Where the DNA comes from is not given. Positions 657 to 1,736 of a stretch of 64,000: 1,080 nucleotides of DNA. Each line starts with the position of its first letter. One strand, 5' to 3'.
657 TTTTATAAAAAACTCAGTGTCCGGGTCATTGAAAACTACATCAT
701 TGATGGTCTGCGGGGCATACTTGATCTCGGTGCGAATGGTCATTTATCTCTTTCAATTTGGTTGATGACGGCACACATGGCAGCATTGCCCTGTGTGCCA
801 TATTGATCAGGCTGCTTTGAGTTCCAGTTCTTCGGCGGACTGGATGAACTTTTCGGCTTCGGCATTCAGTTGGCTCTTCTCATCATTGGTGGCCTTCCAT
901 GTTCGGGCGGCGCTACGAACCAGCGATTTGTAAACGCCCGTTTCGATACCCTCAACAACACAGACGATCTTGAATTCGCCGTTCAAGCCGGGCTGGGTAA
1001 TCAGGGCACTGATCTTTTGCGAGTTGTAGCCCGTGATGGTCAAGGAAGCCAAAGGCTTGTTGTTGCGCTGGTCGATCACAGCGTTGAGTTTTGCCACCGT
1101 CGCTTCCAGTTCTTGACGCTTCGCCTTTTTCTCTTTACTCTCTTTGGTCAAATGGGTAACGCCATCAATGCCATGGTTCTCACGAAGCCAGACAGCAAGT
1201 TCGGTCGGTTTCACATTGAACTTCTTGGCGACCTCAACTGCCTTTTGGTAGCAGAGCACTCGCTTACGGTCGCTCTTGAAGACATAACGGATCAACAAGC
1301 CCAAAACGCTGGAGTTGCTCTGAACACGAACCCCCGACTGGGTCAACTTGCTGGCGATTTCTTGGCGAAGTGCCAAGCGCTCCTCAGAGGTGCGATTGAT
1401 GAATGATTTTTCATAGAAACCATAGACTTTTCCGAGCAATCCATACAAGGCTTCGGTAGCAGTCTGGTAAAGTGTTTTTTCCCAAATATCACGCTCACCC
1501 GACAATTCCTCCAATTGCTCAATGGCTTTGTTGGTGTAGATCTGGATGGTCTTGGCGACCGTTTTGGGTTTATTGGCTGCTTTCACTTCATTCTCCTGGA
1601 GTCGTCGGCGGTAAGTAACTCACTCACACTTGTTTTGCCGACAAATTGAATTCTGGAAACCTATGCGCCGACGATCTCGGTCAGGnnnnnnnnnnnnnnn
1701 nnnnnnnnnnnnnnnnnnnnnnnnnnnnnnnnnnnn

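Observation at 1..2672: Candidate new island excision/replication switch: FseA-like activator facing an operon of unknown protein, clamp-loader ATPase and AlpA-like gene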

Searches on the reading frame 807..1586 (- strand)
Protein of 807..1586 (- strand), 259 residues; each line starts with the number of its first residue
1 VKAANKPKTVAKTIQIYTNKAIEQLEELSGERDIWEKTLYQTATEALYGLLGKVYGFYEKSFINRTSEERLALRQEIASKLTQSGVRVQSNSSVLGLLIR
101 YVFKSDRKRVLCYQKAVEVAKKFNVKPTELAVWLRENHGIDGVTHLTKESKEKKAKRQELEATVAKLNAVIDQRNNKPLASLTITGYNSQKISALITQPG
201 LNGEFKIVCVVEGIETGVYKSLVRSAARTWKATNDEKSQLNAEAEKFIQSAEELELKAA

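Call 4: search_protein_families(library=pfam, proteins=[window:807-1586:-], max_evalue=0.1)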
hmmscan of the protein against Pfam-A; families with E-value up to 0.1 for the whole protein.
window:807-1586:- (259 aa): 1 family
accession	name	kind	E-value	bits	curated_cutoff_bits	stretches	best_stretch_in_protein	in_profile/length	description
PF19491.4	DUF6026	-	0.079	13.3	26.6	0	151-174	23-46/51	Family of unknown function (DUF6026)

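Call 6: search_protein_families(library=ncbifam, proteins=[window:807-1586:-], max_evalue=0.1)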
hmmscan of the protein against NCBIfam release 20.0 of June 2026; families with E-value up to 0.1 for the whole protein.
window:807-1586:- (259 aa): 2 families
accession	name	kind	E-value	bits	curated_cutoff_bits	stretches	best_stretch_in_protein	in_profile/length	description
NF053524.1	thylo_ssl2009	equivalog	0.0046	17.6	58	1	146-173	53-80/90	ssl2009 family thylakoid membrane protein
NF033516.0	transpos_IS3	equivalog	0.0053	16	160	1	116-226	17-124/369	IS3 family transposase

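Call 7: search_protein_families(library=phrogs, proteins=[window:807-1586:-], max_evalue=0.1)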
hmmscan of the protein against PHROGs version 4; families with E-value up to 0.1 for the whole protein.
window:807-1586:- (259 aa): 1 family
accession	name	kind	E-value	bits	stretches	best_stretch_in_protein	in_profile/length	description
phrog_10302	-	unknown function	0.042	14.9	0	114-132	40-58/63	-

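Call 8: search_protein_families(library=padloc, proteins=[window:807-1586:-], max_evalue=0.1)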
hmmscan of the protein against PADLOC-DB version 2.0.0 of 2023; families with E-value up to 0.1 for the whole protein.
window:807-1586:- (259 aa): 1 family
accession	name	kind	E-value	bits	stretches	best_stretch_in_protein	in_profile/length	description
PDLC03280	MTase_II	-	0.017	12.6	1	73-126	4-54/320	Type II methyltransferase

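Call 60: find_homologous_proteins(query=window:807-1583:-)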
Query window:807-1583:- (258 aa): 27 proteins with E <= 0.001 among 1388 candidates.
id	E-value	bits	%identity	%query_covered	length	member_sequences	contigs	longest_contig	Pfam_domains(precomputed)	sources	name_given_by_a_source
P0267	1.2e-158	544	100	100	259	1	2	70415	-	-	-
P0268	6.5e-141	486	88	100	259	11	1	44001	-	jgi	jgi:hypothetical protein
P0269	6.7e-137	473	88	100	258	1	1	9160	-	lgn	-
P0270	3.8e-129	447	83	100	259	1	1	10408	-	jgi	jgi:hypothetical protein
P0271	4.7e-121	421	79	95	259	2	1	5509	-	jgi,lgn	jgi:hypothetical protein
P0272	1.2e-110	387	75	98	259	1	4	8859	-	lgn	-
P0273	3.5e-106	372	71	100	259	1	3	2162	-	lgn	-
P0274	9.1e-57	210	47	91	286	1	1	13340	-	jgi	jgi:hypothetical protein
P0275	1.9e-56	209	47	92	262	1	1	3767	-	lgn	-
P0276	1.3e-55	207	45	91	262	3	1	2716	-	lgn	-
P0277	1.5e-55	206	46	88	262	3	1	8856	-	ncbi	-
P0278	2.2e-55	206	44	99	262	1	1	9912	-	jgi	jgi:hypothetical protein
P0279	7.0e-55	204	45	91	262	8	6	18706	-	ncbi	-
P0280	8.2e-55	204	46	88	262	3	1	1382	-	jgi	jgi:hypothetical protein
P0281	3.6e-54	202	45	91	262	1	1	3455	-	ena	-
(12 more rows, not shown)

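Call 61: find_encoding_contigs(protein=P0267, flank=10000, max_places=3)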
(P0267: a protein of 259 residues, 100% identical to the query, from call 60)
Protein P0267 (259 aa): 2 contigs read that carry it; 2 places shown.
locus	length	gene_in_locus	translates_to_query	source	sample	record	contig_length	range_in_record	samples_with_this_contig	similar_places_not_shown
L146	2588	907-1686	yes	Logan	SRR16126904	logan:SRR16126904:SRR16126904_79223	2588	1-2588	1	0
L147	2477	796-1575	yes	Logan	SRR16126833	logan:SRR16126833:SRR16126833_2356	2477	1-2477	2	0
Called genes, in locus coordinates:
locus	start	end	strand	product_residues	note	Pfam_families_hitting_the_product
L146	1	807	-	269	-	?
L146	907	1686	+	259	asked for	-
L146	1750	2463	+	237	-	PF00004:AAA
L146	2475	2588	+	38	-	?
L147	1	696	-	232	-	?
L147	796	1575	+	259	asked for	-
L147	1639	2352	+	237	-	PF00004:AAA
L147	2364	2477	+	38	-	?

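Call 68: predict_structure(alignment_id=A5)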
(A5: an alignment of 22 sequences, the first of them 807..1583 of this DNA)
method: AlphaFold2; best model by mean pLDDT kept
length: 258 residues; sequences in the alignment: 22
mean_pLDDT: 81.6   pTM: 0.56
mean pLDDT of the five models: 81.6, 81.6, 81.0, 80.0, 78.8
residues with pLDDT >= 90: 53; 70-90: 167; 50-70: 32; < 50: 6
segments of 3 or more residues with pLDDT < 50: 1-5
pLDDT, mean of each block of 10 residues (from residue 1): 55 85 92 74 80 93 86 89 83 90 88 91 91 87 68 78 89 83 79 86 86 82 86 77 64 56
secondary structure, 60 per line:
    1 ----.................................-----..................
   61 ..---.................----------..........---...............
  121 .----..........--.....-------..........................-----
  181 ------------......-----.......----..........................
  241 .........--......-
elements in order: H5-37 H43-62 H66-82 H93-102 H106-121 H126-135 H138-142 H150-175 E193-198 E204-210 H215-249 H252-257

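Call 71: fold_search(model_id=the predicted structure, library=pdb)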
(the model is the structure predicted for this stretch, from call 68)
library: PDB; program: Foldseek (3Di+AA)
matches with E <= 10: 65; with E <= 0.001: 0
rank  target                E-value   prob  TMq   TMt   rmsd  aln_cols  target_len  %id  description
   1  7cg0_g                4.5e-01  0.85  0.21  0.35   8.5       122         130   14  Cryo-EM structure of the flagellar proximal rod with FliF peptides from Salmonella (released 2021-04-28)
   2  7cg0_i                5.3e-01  0.82  0.20  0.34   8.7       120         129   14  Cryo-EM structure of the flagellar proximal rod with FliF peptides from Salmonella (released 2021-04-28)
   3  7cg0_p                9.3e-01  0.75  0.20  0.35   8.5       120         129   14  Cryo-EM structure of the flagellar proximal rod with FliF peptides from Salmonella (released 2021-04-28)
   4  6e7e                  1.3e+00  0.10  0.15  0.22  17.6       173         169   17  High resolution crystal structure of IncA soluble domain (released 2019-07-10)
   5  7cg0_j                1.5e+00  0.44  0.18  0.32  10.2       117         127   16  Cryo-EM structure of the flagellar proximal rod with FliF peptides from Salmonella (released 2021-04-28)
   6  7cg0_h                1.7e+00  0.38  0.18  0.31  10.3       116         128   16  Cryo-EM structure of the flagellar proximal rod with FliF peptides from Salmonella (released 2021-04-28)
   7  8s89                  2.3e+00  0.06  0.19  0.13  20.7       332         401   14  Efficient and scalable protein design using a relaxed sequence space (released 2024-10-16)
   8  9she_A                2.3e+00  0.04  0.12  0.10  12.1       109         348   15  Structure of the honeybee GABAA RDL receptor with GABA and Abamectin (released 2026-02-18)
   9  8tn1_A                2.5e+00  0.18  0.23  0.37  12.6       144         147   12  De novo designed protein binds poly ADP ribose polymerase inhibitors (PARPi) - apo (released 2024-04-24)
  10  6xny_A                2.9e+00  0.10  0.15  0.08  18.5       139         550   10  Structure of RAG1 (R848M/E649V)-RAG2-DNA Strand Transfer Complex (Paired-Form) (released 2020-08-26)
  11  8z5s_g                3.1e+00  0.30  0.20  0.33   9.2       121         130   10  Cryo-EM structure of the proximal rod-export apparatus of the polar flagellar motor (released 2025-10-22)
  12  6xnx_C                3.1e+00  0.10  0.16  0.09  18.5       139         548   11  Structure of RAG1 (R848M/E649V)-RAG2-DNA Strand Transfer Complex (Dynamic-Form) (released 2020-08-26)
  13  6xnx_A                3.1e+00  0.10  0.16  0.09  18.5       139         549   11  Structure of RAG1 (R848M/E649V)-RAG2-DNA Strand Transfer Complex (Dynamic-Form) (released 2020-08-26)
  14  7b9f_D                3.1e+00  0.06  0.19  0.12  21.7       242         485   13  Structure of the mycobacterial ESX-5 Type VII Secretion System hexameric pore complex (released 2021-07-07)
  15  1j1j_A                3.6e+00  0.11  0.23  0.27  17.1       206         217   12  Crystal Structure of human Translin (released 2003-12-06)
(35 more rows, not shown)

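Call 75: fold_search(model_id=the predicted structure, library=viral)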
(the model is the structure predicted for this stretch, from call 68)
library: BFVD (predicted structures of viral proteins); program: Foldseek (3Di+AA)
matches with E <= 10: 170; with E <= 0.001: 0
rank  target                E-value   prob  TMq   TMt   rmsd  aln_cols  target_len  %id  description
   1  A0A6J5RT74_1          4.4e-01  0.12  0.17  0.05  27.4       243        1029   12  Tape measure protein [uncultured Caudovirales phage]
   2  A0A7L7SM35            6.0e-01  0.13  0.14  0.20  18.6       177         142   14  Uncharacterized protein [Gordonia phage Sienna]
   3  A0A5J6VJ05            7.0e-01  0.08  0.15  0.10  20.1       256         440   14  Uncharacterized protein [Megaviridae environmental sample]
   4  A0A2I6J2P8            8.6e-01  0.06  0.12  0.10  21.7       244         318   18  (no name in the UniProt tables at hand)
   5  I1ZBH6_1              1.3e+00  0.06  0.14  0.05  18.8       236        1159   10  (no name in the UniProt tables at hand)
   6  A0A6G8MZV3            1.5e+00  0.06  0.14  0.11  19.9       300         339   11  Ribonuclease III [Cedratvirus kamchatka]
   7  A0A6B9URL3            1.6e+00  0.07  0.14  0.12  22.8       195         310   13  (no name in the UniProt tables at hand)
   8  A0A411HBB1            1.6e+00  0.05  0.14  0.08  43.1       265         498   15  Uncharacterized protein [Homarus gammarus nudivirus]
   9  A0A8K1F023            1.9e+00  0.06  0.15  0.12  19.6       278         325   14  (no name in the UniProt tables at hand)
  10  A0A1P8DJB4            1.9e+00  0.06  0.16  0.13  24.6       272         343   12  (no name in the UniProt tables at hand)
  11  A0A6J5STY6            2.0e+00  0.05  0.15  0.09  30.0       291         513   11  Uncharacterized protein [uncultured Caudovirales phage]
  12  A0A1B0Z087            2.1e+00  0.20  0.11  0.29  13.3        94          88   12  (no name in the UniProt tables at hand)
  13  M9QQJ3                2.4e+00  0.21  0.11  0.12  24.0        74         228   12  Peptidase S74 domain-containing protein [Shigella phage pSf-1]
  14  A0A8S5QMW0            2.4e+00  0.04  0.14  0.15  18.1       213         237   12  Uncharacterized protein [CrAss-like virus sp. ctYsL76]
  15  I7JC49                2.4e+00  0.04  0.15  0.11  25.3       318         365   11  Membrane protein [Campylobacter phage CP21]
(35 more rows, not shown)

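Call 85: search_dna_similar(query=window:807-1586:-, collection=phages, mode=protein, max_evalue=0.01, max_rows=10)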
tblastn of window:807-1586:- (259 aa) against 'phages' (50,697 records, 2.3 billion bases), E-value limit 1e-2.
No match.

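Call 109: find_homologous_proteins(query=A7, max_evalue=0.001)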
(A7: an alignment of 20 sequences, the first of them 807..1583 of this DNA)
Query A7 (20 sequences) (258 aa, profile of the alignment): 693 proteins with E <= 0.001 among 8000 candidates; the best 120 are listed.
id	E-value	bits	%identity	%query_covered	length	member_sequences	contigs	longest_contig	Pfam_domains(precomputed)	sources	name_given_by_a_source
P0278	2.7e-93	330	44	99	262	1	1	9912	-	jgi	jgi:hypothetical protein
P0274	2.8e-93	330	47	91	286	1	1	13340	-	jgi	jgi:hypothetical protein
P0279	3.2e-93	330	45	91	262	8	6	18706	-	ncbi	-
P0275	6.1e-92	326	47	92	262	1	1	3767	-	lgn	-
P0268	1.5e-91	324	88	100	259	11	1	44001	-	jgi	jgi:hypothetical protein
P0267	1.9e-91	324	100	100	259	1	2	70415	-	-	-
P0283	2.5e-91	324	46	91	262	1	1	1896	-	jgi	jgi:hypothetical protein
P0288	2.5e-90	320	44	91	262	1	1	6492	-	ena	-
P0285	4.7e-90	319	46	88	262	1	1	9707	-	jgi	jgi:hypothetical protein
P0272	6.3e-89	316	75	98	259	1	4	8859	-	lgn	-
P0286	7.7e-89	315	44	91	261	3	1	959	-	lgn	-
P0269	1.3e-88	315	88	100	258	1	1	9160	-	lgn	-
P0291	1.4e-88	315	44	97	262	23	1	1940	-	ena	-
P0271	3.3e-86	307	79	95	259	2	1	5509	-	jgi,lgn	jgi:hypothetical protein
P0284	9.0e-86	305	46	91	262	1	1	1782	-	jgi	-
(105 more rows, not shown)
